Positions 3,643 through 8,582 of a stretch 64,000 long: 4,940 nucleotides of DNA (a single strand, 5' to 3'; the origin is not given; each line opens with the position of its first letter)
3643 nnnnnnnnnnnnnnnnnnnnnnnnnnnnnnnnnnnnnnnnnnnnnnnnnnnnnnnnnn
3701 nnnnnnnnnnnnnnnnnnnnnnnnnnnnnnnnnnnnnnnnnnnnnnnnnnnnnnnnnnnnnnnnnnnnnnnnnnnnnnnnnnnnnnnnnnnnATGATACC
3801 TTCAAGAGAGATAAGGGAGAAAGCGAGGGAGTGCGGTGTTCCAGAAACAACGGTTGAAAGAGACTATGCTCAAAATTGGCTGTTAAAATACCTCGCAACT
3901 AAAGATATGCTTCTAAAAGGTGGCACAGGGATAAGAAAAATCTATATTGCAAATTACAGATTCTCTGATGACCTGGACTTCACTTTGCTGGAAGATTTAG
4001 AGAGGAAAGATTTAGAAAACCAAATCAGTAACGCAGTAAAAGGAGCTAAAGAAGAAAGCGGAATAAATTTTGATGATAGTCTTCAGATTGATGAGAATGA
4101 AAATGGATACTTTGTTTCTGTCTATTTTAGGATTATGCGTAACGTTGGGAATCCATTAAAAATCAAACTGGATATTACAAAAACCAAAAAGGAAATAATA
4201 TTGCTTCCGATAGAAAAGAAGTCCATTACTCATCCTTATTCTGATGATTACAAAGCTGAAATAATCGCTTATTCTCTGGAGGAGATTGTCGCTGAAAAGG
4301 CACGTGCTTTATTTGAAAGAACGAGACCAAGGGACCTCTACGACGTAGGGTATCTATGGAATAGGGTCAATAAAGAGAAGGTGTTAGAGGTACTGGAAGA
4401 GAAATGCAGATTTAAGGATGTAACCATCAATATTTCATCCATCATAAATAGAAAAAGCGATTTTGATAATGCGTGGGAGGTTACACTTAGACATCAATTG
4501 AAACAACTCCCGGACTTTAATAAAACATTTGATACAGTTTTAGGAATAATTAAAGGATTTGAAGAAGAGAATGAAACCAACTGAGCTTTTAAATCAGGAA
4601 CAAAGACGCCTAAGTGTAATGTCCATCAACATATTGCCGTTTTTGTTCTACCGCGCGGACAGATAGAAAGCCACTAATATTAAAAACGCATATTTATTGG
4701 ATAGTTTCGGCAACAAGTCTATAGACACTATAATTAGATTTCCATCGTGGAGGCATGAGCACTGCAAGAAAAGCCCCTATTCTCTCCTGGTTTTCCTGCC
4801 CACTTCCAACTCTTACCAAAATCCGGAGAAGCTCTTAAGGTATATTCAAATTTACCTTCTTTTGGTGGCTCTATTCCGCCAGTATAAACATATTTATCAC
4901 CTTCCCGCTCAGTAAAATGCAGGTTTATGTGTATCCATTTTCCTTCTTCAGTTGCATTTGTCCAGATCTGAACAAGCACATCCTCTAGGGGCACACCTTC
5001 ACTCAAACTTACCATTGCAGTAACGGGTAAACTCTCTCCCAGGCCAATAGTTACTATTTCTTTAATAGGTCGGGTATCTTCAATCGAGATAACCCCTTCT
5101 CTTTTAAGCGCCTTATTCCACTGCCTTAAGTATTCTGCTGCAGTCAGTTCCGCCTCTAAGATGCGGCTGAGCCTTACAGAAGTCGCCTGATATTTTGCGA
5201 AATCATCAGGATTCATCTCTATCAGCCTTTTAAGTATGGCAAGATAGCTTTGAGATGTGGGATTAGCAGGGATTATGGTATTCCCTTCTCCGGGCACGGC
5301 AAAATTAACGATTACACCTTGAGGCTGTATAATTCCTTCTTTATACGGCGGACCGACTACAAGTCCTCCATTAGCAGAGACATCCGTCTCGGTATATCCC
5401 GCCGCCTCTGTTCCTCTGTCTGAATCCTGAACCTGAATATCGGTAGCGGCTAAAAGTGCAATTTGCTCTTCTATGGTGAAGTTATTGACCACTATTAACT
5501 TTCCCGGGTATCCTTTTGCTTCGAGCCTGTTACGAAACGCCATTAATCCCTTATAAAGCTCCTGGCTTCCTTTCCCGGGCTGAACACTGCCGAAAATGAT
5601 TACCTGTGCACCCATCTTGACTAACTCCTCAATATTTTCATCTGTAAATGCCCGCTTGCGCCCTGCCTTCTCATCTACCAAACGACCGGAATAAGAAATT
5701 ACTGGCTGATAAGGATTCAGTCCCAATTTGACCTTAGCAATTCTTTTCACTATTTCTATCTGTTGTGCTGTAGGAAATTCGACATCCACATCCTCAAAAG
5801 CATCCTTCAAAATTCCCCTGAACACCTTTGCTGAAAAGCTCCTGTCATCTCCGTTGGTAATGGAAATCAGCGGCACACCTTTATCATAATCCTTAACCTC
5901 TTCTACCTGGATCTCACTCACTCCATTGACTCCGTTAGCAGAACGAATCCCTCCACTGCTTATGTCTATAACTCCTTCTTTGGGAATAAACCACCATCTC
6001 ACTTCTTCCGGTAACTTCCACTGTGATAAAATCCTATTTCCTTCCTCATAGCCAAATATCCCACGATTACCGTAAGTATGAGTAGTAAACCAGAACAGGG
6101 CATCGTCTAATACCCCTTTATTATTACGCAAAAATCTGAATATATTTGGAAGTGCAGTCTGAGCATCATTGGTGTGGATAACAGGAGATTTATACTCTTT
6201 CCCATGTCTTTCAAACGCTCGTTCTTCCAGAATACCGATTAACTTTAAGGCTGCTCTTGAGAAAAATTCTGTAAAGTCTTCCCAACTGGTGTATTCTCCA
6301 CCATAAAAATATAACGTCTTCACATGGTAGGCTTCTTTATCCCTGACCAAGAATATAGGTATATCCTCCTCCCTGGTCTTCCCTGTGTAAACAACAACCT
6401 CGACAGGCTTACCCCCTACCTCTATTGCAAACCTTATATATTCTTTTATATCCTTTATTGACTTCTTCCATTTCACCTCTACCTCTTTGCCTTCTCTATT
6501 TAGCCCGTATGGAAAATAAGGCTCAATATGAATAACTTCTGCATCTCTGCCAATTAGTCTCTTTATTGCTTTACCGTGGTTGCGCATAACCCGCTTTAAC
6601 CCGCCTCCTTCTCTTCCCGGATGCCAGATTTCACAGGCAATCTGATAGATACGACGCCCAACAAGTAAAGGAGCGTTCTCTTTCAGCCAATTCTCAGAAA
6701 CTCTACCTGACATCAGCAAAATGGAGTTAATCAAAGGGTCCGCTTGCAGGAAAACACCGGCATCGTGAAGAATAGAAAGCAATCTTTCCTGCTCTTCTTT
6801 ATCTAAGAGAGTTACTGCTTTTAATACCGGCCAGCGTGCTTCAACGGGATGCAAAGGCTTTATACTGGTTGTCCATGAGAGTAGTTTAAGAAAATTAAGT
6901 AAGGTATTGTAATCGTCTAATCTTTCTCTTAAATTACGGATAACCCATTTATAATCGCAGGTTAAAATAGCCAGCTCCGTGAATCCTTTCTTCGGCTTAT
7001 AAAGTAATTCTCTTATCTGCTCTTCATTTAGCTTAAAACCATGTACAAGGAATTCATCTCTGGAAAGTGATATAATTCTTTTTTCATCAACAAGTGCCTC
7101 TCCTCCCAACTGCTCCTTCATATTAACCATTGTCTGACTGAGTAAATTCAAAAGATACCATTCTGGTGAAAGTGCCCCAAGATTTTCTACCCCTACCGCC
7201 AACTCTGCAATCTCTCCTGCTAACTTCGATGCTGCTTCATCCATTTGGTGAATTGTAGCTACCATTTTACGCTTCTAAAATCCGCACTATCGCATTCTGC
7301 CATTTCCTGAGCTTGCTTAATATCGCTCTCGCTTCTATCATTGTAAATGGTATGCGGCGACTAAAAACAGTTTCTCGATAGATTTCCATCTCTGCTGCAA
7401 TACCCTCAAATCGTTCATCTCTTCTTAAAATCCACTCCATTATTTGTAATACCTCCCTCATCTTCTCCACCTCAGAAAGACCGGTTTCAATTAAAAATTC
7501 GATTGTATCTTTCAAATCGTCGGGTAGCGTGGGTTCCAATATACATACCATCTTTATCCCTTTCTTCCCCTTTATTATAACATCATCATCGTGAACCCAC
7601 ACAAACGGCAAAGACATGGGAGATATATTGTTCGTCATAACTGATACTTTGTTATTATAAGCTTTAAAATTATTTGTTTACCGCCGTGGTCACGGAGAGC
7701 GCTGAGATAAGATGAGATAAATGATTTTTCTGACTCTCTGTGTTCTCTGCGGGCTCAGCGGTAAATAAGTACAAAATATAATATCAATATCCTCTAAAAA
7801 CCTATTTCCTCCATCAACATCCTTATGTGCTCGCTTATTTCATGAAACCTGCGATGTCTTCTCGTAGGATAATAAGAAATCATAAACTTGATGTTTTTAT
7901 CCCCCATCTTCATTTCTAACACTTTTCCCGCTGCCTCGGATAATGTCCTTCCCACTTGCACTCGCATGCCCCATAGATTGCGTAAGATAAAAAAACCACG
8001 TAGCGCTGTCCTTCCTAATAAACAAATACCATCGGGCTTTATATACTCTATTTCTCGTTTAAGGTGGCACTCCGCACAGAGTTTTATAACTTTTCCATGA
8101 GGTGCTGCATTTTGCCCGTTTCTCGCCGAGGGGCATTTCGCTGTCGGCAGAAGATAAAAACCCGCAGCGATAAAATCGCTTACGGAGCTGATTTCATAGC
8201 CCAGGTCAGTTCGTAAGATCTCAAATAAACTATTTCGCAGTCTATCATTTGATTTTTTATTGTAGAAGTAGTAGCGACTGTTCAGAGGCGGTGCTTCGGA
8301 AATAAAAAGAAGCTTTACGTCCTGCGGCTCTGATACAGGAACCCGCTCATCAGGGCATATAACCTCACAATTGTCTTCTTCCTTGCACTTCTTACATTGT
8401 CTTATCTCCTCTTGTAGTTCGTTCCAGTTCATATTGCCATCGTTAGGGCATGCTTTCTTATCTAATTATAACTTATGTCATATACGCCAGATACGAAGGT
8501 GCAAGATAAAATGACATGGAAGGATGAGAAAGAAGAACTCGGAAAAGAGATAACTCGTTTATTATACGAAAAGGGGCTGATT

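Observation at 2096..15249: AT-rich defense/TA island: ORFan + AbiEi/AbiEii, RadC-OLD, MNT-HEPN and a TPR protein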

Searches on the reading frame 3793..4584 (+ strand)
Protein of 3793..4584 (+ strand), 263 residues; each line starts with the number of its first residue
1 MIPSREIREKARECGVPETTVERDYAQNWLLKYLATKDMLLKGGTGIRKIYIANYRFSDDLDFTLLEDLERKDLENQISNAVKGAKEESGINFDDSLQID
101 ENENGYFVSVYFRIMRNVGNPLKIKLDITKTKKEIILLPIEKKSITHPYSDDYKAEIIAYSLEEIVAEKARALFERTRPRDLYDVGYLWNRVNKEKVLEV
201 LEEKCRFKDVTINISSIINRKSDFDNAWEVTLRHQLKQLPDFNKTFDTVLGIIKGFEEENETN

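Call 4: search_protein_families(library=pfam, proteins=[window:3793-4584:+], max_evalue=0.01)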
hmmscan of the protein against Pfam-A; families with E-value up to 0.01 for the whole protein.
window:3793-4584:+ (263 aa): 1 family
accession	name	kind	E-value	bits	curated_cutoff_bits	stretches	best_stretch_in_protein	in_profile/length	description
PF08843.17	AbiEii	-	1e-31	111.1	22.5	1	36-250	12-236/238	Nucleotidyl transferase AbiEii toxin, Type IV TA system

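Call 6: search_protein_families(library=padloc, proteins=[window:3793-4584:+], max_evalue=0.01)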
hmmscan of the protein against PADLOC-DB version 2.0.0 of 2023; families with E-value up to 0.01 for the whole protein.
window:3793-4584:+ (263 aa): 31 families (the best 25 are shown)
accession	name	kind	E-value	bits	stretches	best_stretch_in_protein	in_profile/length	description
PDLC02304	AbiEii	-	4.1e-69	231.4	1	1-255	1-257/260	AbiEii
PDLC02317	AbiEii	-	4.7e-50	168.7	1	1-257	1-276/396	AbiEii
PDLC02323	AbiEii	-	2.6e-31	107.1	1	6-253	6-247/248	AbiEii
PDLC02303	AbiEii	-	2.6e-20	70.9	1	5-249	4-240/249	AbiEii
PDLC02305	AbiEii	-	9.6e-20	69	1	5-232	6-226/306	AbiEii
PDLC02288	AbiEii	-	1.5e-19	68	1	6-260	16-277/294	AbiEii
PDLC02294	AbiEii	-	2.6e-19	68.1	1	36-217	42-216/260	AbiEii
PDLC02318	AbiEii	-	4.4e-17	60.4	1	23-195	22-190/280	AbiEii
PDLC02306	AbiEii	-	6.5e-17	60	1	37-249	39-271/280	AbiEii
PDLC02291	AbiEii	-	5.5e-16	56.8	1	6-248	22-259/310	AbiEii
PDLC02321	AbiEii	-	1.6e-14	52.3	2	21-83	22-89/296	AbiEii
PDLC02307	AbiEii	-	4.6e-14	50.7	1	29-195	14-151/219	AbiEii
PDLC02292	AbiEii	-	5.2e-14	50.7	1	7-164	14-152/283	AbiEii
PDLC02296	AbiEii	-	1.9e-12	45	1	35-208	42-216/282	AbiEii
PDLC02328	AbiEii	-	9.6e-12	43.2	1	36-194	12-147/203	AbiEii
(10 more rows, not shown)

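Call 7: search_protein_families(library=ncbifam, proteins=[window:3793-4584:+], max_evalue=0.01)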
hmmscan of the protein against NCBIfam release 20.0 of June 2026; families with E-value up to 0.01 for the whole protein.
window:3793-4584:+ (263 aa): 0 families

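Call 59: find_related_loci(query=window:3793-4584:+, collection=viral_contigs, flank=6000)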
Query window:3793-4584:+ (263 aa) in viral_contigs; peptide patterns used: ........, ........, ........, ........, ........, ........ (x = any residue, [..] = any of these).
13 stretches matched a pattern, but none encodes a relative of the query by tblastn (E <= 1e-3).

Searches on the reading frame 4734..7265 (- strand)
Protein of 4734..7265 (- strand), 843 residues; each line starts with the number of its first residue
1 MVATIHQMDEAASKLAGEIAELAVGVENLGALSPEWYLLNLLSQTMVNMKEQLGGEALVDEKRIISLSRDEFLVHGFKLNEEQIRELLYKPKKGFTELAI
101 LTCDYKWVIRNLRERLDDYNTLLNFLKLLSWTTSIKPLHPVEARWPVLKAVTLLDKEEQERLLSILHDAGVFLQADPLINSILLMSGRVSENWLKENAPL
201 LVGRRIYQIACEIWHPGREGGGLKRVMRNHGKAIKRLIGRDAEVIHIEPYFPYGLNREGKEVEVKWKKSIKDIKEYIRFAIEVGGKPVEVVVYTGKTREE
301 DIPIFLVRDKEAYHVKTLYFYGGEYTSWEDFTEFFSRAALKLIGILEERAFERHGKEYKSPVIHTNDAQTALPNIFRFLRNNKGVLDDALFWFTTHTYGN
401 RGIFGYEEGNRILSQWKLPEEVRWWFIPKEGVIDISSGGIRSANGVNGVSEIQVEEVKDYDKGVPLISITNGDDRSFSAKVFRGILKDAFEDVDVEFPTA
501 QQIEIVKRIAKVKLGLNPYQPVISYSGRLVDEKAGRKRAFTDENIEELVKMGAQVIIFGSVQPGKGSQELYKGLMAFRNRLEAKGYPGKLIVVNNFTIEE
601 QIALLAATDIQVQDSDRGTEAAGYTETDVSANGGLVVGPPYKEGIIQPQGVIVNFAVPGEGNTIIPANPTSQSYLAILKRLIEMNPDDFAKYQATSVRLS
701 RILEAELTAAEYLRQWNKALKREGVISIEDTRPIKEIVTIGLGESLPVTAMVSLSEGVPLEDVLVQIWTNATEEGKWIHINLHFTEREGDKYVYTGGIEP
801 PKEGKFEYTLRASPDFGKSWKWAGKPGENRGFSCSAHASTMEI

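Call 4: search_protein_families(library=pfam, proteins=[window:4734-7265:-], max_evalue=0.01)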
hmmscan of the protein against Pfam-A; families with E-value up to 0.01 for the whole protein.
window:4734-7265:- (843 aa): 1 family
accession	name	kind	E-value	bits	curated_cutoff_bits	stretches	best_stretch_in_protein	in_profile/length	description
PF08323.17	Glyco_transf_5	-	3.5e-14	53.5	22.7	1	216-462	11-229/239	Starch synthase catalytic domain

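Call 7: search_protein_families(library=ncbifam, proteins=[window:4734-7265:-], max_evalue=0.01)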
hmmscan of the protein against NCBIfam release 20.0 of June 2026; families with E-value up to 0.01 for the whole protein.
window:4734-7265:- (843 aa): 3 families
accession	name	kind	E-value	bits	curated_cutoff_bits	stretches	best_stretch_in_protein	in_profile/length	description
TIGR02095.1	glgA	subfamily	1.3e-14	53.7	328.45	1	277-613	59-374/477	glycogen/starch synthase, ADP-glucose type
NF001898.0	PRK00654.1-1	equivalog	5.8e-08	31.8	603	1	216-610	12-371/477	glycogen synthase GlgA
NF001905.0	PRK00654.2-4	subfamily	4.6e-07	28.8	560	1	271-564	54-339/489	glycogen synthase GlgA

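Call 9: find_related_loci(query=window:4734-7265:-, collection=genome_contigs, flank=10000)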
Query window:4734-7265:- (843 aa) in genome_contigs; peptide patterns used: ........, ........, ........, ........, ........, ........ (x = any residue, [..] = any of these).
38 stretches matched a pattern; 5 encode a relative of the query (tblastn E <= 1e-3); 5 distinct loci.
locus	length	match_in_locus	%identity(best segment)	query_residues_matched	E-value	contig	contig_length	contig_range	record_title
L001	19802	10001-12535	81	1-841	0e+0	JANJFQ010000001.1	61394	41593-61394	MAG: Methanophagales archaeon isolate Hel0.bin107 Hel0_ANME-1_NODE_452_length_61394_cov_5.151958, whole genome shotgun s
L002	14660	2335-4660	82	1-842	0e+0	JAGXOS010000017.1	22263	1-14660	Methanomicrobia archaeon LH_S14 NODE_17_length_22263_cov_49.693489, whole genome shotgun sequence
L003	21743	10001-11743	45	137-721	1e-149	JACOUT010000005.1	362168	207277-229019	MAG: Deltaproteobacteria bacterium isolate NC_groundwater_80_Ag_B-0.1um_71_39 GD18-4_B1_scaffold_193772, whole genome sh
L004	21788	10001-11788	43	122-721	1e-145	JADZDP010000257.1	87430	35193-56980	MAG: Deltaproteobacteria bacterium isolate SJ783 c_000001692133, whole genome shotgun sequence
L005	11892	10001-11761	42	137-722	4e-139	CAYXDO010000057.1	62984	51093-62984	MAG TPA_asm: uncultured Myxococcales bacterium isolate binchicken_co232_77 genome assembly, contig: NODE_720_length_6298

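Call 78: search_protein_families(library=pfam, proteins=[L001:7260-7990:+, L001:12568-13287:-], max_evalue=0.001)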
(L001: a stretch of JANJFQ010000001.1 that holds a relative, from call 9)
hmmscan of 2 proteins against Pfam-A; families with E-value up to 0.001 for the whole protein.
L001:7260-7990:+ (243 aa): 1 family
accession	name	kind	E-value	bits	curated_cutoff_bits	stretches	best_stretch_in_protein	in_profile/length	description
PF01925.25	TauE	-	4.3e-25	89.2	32.6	1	6-238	2-235/237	Sulfite exporter TauE/SafE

L001:12568-13287:- (239 aa): 1 family
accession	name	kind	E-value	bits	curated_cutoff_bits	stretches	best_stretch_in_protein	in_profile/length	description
PF00215.30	OMPdecase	-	5.7e-12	46.4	27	1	11-231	3-221/221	Orotidine 5'-phosphate decarboxylase / HUMPS family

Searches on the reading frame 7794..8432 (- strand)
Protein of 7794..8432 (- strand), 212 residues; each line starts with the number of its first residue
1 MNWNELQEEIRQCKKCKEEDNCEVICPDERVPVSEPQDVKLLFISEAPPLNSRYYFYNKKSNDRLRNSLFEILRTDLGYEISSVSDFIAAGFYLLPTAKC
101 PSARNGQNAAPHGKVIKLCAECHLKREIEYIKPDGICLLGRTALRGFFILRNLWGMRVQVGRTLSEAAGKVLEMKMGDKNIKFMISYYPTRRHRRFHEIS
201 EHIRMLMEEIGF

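Call 4: search_protein_families(library=pfam, proteins=[window:7794-8432:-], max_evalue=0.01)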
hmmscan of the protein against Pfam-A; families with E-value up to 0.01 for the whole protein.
window:7794-8432:- (212 aa): 1 family
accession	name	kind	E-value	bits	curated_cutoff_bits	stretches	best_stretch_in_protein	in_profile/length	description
PF03167.25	UDG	-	1.3e-11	45.2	24.3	1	36-195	6-124/141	Uracil DNA glycosylase superfamily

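Call 6: search_protein_families(library=padloc, proteins=[window:7794-8432:-], max_evalue=0.01)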
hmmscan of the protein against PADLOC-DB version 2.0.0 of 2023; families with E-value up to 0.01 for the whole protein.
window:7794-8432:- (212 aa): 0 families

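Call 7: search_protein_families(library=ncbifam, proteins=[window:7794-8432:-], max_evalue=0.01)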
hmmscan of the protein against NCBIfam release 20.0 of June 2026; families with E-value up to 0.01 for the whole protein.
window:7794-8432:- (212 aa): 3 families
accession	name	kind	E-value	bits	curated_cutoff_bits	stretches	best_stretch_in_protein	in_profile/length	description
NF040953.1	Arch_udg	equivalog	1.7e-11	44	250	1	104-192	84-165/184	type-4 uracil-DNA glycosylase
TIGR00758.1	UDG_fam4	subfamily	1.1e-07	31.7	125.3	1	103-195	72-153/173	uracil-DNA glycosylase, family 4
TIGR03914.1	UDG_fam_dom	hypoth_equivalog_domain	0.0072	16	189.95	0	110-147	140-176/231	UdgX family uracil-DNA binding protein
